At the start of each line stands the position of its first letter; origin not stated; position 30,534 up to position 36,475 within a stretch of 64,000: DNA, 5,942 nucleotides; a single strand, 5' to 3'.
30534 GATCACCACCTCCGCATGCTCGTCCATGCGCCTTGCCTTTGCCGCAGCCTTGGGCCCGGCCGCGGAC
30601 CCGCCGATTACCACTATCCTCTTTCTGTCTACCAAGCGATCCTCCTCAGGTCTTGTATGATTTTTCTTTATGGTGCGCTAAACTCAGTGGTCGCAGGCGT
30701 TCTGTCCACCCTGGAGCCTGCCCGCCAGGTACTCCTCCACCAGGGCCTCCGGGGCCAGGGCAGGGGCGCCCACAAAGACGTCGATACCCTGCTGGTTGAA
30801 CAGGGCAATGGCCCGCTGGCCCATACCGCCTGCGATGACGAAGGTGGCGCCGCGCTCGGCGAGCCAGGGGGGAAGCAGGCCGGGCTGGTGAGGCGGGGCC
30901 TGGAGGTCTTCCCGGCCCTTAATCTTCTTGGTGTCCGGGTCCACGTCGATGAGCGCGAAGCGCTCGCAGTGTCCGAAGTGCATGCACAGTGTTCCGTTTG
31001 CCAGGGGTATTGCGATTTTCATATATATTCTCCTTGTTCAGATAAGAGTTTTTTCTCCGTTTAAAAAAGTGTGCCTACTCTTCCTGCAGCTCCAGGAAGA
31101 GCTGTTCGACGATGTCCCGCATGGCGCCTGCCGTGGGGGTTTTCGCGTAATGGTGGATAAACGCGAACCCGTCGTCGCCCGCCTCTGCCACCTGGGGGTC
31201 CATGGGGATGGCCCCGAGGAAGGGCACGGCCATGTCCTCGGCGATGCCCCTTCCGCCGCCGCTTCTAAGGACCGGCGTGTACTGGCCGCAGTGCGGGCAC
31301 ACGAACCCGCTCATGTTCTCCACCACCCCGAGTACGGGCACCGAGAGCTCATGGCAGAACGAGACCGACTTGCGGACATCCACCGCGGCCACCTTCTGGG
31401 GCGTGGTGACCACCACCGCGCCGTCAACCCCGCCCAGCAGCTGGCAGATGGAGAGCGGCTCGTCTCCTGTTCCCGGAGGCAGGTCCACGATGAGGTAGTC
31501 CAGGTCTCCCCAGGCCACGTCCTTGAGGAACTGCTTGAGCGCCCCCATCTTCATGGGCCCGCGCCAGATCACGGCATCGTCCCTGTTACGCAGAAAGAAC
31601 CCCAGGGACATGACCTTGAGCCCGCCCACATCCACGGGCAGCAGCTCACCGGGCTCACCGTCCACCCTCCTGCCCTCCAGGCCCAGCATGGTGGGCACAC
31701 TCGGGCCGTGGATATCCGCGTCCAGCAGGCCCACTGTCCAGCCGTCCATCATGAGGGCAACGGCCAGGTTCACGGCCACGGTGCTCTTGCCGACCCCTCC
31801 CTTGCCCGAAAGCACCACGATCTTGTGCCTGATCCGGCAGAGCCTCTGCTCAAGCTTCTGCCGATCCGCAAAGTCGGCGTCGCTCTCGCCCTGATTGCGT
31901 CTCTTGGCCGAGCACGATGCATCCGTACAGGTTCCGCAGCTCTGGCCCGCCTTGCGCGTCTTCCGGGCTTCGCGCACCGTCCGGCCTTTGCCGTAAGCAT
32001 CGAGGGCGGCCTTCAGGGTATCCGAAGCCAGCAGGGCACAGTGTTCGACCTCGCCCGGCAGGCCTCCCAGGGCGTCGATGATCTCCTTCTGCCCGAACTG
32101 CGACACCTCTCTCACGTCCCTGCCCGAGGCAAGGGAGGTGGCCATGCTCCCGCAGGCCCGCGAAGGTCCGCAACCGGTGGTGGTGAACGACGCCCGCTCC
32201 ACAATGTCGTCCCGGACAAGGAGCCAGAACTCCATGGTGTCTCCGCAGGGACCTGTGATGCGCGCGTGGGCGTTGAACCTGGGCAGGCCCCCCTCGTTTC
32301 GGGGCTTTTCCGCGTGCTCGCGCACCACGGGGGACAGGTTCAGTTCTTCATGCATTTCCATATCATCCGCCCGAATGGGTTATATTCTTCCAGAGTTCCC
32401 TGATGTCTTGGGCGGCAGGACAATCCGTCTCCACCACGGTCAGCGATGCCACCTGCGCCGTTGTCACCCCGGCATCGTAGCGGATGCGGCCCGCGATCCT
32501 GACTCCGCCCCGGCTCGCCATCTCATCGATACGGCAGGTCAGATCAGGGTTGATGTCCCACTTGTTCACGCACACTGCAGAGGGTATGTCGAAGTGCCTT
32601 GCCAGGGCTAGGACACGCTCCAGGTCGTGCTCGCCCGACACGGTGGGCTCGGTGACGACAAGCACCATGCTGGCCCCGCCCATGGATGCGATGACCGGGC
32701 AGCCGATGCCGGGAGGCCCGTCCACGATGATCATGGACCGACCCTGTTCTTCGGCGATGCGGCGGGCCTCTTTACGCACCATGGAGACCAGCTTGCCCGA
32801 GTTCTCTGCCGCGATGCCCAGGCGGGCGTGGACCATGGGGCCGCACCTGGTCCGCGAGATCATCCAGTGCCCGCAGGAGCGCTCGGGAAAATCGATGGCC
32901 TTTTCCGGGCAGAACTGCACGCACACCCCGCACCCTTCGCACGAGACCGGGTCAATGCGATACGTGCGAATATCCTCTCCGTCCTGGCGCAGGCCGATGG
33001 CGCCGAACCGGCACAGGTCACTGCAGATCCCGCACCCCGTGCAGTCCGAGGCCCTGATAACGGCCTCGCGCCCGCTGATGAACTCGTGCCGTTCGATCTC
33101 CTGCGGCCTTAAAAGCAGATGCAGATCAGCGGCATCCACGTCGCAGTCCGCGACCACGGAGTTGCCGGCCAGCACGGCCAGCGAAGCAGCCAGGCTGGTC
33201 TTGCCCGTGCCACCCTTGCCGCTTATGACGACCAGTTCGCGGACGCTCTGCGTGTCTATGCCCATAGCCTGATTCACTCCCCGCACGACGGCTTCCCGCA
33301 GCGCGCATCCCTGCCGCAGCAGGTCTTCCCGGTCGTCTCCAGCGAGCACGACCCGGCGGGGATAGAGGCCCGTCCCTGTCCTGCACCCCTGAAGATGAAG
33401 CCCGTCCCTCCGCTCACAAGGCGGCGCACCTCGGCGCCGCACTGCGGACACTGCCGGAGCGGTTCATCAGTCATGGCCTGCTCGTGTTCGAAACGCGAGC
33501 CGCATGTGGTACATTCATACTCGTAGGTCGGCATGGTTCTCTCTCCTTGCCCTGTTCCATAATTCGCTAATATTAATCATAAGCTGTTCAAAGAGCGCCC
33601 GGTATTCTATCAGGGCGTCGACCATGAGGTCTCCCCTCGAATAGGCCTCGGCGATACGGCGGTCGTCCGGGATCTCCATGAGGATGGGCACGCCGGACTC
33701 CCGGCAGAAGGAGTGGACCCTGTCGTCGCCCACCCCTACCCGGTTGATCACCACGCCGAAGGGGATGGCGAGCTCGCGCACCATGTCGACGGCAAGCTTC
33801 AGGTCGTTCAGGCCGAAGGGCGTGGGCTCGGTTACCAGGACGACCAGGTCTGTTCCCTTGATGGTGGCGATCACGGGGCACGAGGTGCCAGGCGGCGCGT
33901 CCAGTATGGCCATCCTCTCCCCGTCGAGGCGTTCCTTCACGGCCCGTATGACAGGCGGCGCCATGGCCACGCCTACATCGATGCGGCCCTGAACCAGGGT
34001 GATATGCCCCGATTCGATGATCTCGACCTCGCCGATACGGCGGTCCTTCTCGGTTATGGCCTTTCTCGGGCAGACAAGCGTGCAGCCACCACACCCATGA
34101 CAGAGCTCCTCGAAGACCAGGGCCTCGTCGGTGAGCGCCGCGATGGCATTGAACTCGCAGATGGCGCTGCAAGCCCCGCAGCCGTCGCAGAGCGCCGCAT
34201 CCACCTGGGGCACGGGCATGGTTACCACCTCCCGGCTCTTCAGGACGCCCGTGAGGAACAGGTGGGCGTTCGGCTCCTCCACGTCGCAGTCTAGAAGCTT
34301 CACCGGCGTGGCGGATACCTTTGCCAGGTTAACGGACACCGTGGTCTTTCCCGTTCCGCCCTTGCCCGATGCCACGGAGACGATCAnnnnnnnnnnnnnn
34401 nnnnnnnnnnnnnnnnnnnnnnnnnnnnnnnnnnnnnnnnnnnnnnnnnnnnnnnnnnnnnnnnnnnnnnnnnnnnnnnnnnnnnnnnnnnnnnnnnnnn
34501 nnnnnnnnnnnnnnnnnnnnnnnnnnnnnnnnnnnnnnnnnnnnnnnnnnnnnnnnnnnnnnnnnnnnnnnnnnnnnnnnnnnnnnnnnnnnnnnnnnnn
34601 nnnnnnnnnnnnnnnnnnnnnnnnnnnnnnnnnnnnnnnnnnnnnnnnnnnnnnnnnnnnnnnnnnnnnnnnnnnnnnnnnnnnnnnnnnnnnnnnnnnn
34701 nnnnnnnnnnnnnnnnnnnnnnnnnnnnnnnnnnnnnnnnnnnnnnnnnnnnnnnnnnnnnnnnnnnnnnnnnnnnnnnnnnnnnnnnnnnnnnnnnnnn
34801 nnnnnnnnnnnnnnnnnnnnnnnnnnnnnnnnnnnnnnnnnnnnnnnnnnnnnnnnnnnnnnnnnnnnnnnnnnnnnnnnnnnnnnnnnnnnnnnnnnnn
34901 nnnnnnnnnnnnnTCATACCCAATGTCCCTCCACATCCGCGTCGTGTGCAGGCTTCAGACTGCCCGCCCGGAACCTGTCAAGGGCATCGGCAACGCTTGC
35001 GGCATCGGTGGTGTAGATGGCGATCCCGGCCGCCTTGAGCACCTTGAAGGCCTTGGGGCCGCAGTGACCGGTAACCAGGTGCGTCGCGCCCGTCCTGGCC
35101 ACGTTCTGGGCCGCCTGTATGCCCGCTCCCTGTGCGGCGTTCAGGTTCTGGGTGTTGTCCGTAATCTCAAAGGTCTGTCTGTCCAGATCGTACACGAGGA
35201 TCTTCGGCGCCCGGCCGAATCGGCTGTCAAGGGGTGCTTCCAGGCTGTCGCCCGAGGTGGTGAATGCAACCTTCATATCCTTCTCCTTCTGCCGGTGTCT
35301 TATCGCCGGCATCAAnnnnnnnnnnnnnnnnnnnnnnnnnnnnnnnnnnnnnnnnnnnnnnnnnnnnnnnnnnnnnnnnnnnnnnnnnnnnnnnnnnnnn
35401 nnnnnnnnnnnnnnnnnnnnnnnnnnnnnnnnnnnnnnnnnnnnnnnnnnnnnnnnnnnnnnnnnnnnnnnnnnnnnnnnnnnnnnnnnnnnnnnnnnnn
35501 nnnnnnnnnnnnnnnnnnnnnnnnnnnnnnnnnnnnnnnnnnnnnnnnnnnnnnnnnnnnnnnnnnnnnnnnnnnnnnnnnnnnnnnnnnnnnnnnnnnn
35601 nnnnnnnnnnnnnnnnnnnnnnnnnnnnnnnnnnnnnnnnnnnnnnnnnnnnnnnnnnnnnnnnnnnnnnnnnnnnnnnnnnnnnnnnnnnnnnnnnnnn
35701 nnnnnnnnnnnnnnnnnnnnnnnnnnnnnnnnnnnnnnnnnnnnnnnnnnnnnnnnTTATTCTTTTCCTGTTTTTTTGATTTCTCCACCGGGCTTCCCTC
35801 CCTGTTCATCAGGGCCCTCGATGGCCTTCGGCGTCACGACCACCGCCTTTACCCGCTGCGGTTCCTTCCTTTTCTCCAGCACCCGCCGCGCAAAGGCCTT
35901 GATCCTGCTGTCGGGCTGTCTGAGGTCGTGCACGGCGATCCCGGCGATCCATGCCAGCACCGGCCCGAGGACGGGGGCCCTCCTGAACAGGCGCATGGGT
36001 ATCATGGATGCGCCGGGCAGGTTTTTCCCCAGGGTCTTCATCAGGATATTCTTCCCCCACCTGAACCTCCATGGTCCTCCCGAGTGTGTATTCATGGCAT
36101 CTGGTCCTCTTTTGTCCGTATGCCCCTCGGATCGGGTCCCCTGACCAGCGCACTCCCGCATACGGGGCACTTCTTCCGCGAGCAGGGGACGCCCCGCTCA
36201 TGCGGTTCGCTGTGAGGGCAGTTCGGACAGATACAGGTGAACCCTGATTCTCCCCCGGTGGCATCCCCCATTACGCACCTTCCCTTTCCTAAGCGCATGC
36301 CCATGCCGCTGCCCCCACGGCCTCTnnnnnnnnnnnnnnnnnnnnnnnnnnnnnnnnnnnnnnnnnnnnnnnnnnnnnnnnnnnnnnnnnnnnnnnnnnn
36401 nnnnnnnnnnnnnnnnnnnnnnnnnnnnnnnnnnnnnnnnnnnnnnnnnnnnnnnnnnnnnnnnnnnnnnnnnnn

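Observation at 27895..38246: Sigma-54-controlled operon of NifX-domain proteins, MinD-ferredoxin ATPases, NifU-Mrp fusion, CGGC, FmdB, TsaA, CoADR-rhodanese and MBL hydrolase in a non-nif context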

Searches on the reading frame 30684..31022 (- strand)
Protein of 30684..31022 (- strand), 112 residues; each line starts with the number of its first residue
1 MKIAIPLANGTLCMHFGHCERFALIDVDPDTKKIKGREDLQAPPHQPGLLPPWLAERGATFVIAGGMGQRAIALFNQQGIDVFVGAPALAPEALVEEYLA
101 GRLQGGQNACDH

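Call 4: search_protein_families(library=pfam, proteins=[window:30684-31022:-], max_evalue=0.01)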
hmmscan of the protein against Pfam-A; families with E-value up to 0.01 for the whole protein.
window:30684-31022:- (112 aa): 1 family
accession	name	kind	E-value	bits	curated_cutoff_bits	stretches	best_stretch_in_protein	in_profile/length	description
PF02579.22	Nitro_FeMo-Co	-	6.9e-21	74.8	26.3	1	10-99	3-93/94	Dinitrogenase iron-molybdenum cofactor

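Call 21: search_solved_structures(query=window:30684-31022:-, max_evalue=0.01)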
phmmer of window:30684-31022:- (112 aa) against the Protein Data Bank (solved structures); distinct sequences matched with E-value up to 0.01: 3.
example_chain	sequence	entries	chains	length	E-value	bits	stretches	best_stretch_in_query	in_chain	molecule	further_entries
1t3v_A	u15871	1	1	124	2.7e-12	50.3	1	10-106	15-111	conserved hypothetical protein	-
1o13_A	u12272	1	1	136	3.7e-12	49.8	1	10-106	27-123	probable NifB protein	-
2yx6_A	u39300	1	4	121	1.3e-10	44.9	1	10-103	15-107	Hypothetical protein PH0822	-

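Call 56: search_protein_families(library=ncbifam, proteins=[window:30687-31022:-], max_evalue=0.00001)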
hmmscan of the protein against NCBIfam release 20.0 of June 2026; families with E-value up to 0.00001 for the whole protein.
seq(112 aa): 1 family
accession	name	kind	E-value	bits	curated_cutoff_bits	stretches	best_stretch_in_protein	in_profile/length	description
NF041136.1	MrpORP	equivalog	9.2e-38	130.4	450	1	1-103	265-365/365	iron-sulfur cluster carrier protein MrpORP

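Call 70: find_encoding_contigs(protein=window:30684-31022:-, flank=10000, max_places=4)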
Protein window:30684-31022:- (112 aa): no gene with exactly this product is on record in the collection.

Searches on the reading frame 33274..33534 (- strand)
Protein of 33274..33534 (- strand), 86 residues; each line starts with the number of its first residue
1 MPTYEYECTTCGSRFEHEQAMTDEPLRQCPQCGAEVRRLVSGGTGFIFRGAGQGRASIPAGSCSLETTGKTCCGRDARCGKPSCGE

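Call 56: search_protein_families(library=ncbifam, proteins=[window:33274-33534:-], max_evalue=0.00001)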
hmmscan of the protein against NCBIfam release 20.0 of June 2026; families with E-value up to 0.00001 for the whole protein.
window:33274-33534:- (86 aa): 2 families
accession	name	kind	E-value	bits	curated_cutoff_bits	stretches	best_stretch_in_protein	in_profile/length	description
TIGR02605.1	CxxC_CxxC_SSSS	subfamily_domain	1.1e-19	70.3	31.3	1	1-52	1-52/52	FmdB family zinc ribbon protein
NF053663.1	RPWMISH_prot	domain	7.9e-07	29.8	120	1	1-41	1-41/115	RPWMISH domain-containing protein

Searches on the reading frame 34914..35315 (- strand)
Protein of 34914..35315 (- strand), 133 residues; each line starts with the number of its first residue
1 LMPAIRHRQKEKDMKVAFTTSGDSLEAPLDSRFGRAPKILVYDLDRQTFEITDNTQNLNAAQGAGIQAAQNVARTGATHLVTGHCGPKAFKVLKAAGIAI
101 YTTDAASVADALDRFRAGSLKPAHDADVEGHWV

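Call 4: search_protein_families(library=pfam, proteins=[window:34914-35315:-], max_evalue=0.01)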
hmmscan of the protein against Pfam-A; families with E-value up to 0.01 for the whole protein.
window:34914-35315:- (133 aa): 1 family
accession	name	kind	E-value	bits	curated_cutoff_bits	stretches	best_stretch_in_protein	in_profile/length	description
PF02579.22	Nitro_FeMo-Co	-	8.8e-21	74.5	26.3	1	26-116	2-93/94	Dinitrogenase iron-molybdenum cofactor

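Call 20: search_solved_structures(query=window:34914-35315:-, max_evalue=0.01, show_alignments=1)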
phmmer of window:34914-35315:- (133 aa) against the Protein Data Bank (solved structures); distinct sequences matched with E-value up to 0.01: 6.
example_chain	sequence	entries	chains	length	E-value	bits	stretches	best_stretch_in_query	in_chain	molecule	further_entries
2wfb_A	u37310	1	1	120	1.8e-18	69.9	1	15-121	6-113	PUTATIVE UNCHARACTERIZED PROTEIN ORP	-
1eo1_A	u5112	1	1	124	7.6e-15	58.2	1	14-122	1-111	HYPOTHETICAL PROTEIN MTH1175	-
1rdu_A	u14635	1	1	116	8.6e-15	58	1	15-122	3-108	conserved hypothetical protein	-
2re2_A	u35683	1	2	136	0.00027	24.2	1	12-124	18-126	Uncharacterized protein Ta1041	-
1o13_A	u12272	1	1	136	0.0033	20.6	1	22-129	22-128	probable NifB protein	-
1t3v_A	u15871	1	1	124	0.005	20.1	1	24-129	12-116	conserved hypothetical protein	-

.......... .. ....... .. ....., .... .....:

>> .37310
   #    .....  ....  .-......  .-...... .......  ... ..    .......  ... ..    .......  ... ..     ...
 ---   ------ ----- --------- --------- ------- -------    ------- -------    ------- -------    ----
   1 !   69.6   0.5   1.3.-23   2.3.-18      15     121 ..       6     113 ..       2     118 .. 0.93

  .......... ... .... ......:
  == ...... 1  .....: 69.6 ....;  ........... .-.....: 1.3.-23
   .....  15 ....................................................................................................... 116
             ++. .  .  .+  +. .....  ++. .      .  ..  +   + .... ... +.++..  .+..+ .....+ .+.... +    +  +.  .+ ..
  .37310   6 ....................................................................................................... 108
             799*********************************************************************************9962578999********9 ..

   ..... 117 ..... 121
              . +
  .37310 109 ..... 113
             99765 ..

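Call 41: search_protein_families(library=ncbifam, proteins=[window:34914-35276:-], max_evalue=0.001)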
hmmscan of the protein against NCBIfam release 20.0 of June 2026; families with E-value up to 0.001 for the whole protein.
window:34914-35276:- (120 aa): 1 family
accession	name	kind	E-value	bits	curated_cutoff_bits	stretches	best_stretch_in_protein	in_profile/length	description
TIGR02663.1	nifX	equivalog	0.00063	20.2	112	1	1-102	1-103/119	nitrogen fixation protein NifX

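Call 69: find_encoding_contigs(protein=window:34914-35276:-, flank=10000, max_places=4)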
Protein window:34914-35276:- (120 aa): no gene with exactly this product is on record in the collection.

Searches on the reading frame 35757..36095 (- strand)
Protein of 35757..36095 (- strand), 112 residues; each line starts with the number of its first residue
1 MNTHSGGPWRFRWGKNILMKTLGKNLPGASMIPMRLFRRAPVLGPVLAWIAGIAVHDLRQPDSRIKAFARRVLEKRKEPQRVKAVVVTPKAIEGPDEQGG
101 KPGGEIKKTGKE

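Call 29: search_protein_families(library=pfam, proteins=[window:35757-36095:-], max_evalue=0.001)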
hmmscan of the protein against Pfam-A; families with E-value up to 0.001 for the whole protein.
window:35757-36095:- (112 aa): 0 families

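Call 41: search_protein_families(library=ncbifam, proteins=[window:35757-36095:-], max_evalue=0.001)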
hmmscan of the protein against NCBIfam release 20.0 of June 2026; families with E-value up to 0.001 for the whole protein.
window:35757-36095:- (112 aa): 0 families

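Call 95: search_protein_representatives(protein=window:35757-36095:-)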
Query: 112 residues. Proteins with E-value up to 0.001 (for the whole library): 12; up to 1e-10: 6; up to 1e-30: 1. The best 12 are listed.
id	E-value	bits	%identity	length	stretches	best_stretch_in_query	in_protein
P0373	3.3e-41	156.5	72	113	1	1-98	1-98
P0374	4.7e-25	104.4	57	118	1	1-101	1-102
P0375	1.9e-20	89.6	67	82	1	31-94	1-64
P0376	1.2e-19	87.0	74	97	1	47-104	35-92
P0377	1.1e-12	64.6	56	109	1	1-88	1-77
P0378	2.2e-12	63.6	76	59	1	55-99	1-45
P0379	2.2e-08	50.7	41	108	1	8-102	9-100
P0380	3.7e-07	46.8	51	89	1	26-108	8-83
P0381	9.2e-07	45.5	26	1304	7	48-96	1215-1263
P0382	4.1e-05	40.1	37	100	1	21-97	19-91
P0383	2.2e-04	37.8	35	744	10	12-56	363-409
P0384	2.9e-04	37.4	46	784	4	38-76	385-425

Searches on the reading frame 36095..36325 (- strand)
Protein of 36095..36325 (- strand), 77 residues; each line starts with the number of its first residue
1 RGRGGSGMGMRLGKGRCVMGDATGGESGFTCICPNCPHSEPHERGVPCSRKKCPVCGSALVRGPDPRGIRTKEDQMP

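Call 79: search_protein_families(library=pfam, proteins=[window:36095-36325:-], max_evalue=0.01)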
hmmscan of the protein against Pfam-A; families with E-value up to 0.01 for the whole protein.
seq(77 aa): 1 family
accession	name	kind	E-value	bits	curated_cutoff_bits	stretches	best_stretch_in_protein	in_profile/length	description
PF03119.21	DNA_ligase_ZBD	-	0.0033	17.7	25.8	1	52-63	1-12/27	NAD-dependent DNA ligase C4 zinc finger domain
